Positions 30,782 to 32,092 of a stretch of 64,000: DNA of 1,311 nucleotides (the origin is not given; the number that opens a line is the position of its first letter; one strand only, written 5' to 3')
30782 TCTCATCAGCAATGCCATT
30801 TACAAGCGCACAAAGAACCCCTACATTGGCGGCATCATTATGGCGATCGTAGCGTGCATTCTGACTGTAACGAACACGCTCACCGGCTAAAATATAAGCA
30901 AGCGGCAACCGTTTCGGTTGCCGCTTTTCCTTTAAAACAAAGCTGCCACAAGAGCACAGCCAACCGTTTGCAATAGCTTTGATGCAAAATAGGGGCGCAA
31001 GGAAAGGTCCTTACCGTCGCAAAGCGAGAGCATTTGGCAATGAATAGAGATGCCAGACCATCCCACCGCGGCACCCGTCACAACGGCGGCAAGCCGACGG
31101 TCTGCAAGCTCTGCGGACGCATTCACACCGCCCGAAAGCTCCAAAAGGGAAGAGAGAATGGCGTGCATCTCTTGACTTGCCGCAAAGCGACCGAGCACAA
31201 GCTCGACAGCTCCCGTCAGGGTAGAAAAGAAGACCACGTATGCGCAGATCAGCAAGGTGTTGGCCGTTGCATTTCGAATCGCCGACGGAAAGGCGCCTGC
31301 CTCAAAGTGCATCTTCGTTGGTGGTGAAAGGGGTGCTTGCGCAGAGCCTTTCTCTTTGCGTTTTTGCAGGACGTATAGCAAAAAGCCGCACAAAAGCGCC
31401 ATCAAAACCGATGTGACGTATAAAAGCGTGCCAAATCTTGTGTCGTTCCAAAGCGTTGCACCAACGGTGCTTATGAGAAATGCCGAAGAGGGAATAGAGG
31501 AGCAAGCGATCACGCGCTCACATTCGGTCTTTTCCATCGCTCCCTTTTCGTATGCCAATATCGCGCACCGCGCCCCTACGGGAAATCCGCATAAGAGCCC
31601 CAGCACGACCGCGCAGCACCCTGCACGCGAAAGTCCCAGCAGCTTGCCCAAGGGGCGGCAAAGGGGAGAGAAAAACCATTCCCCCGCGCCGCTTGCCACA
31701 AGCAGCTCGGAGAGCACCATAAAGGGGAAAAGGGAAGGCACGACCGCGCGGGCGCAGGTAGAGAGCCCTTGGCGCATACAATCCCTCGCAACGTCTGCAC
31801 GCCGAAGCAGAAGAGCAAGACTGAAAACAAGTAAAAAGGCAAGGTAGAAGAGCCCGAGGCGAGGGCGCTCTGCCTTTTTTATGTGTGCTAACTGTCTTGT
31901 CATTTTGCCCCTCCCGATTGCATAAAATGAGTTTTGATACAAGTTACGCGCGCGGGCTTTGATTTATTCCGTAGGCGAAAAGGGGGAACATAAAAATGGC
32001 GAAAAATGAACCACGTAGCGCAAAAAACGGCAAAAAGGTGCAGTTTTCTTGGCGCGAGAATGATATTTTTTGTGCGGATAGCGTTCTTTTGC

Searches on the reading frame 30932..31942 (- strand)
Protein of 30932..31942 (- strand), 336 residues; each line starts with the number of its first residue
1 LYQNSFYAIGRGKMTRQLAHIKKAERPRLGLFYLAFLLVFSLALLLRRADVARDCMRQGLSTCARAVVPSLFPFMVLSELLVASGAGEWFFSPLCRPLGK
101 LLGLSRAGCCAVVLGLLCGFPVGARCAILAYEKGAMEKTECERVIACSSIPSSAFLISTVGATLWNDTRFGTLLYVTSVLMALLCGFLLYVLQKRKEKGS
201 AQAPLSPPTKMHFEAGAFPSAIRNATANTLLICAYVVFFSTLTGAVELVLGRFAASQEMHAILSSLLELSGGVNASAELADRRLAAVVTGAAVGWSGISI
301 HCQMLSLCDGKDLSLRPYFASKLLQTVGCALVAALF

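Call 4: search_protein_families(library=pfam, proteins=[window:30932-31942:-], max_evalue=0.01)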
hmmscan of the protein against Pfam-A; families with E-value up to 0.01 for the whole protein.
window:30932-31942:- (336 aa): 1 family
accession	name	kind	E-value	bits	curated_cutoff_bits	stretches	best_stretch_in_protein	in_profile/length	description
PF07670.19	Gate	-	0.0057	17.5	29.6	1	66-161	3-95/104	Nucleoside recognition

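Call 5: search_protein_families(library=ncbifam, proteins=[window:30932-31942:-], max_evalue=0.01)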
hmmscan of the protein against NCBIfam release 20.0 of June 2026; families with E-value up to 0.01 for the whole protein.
window:30932-31942:- (336 aa): 1 family
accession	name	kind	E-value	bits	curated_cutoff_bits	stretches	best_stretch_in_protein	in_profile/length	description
TIGR02871.1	spore_ylbJ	equivalog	2.7e-43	148.4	304.65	1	34-335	4-321/363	sporulation integral membrane protein YlbJ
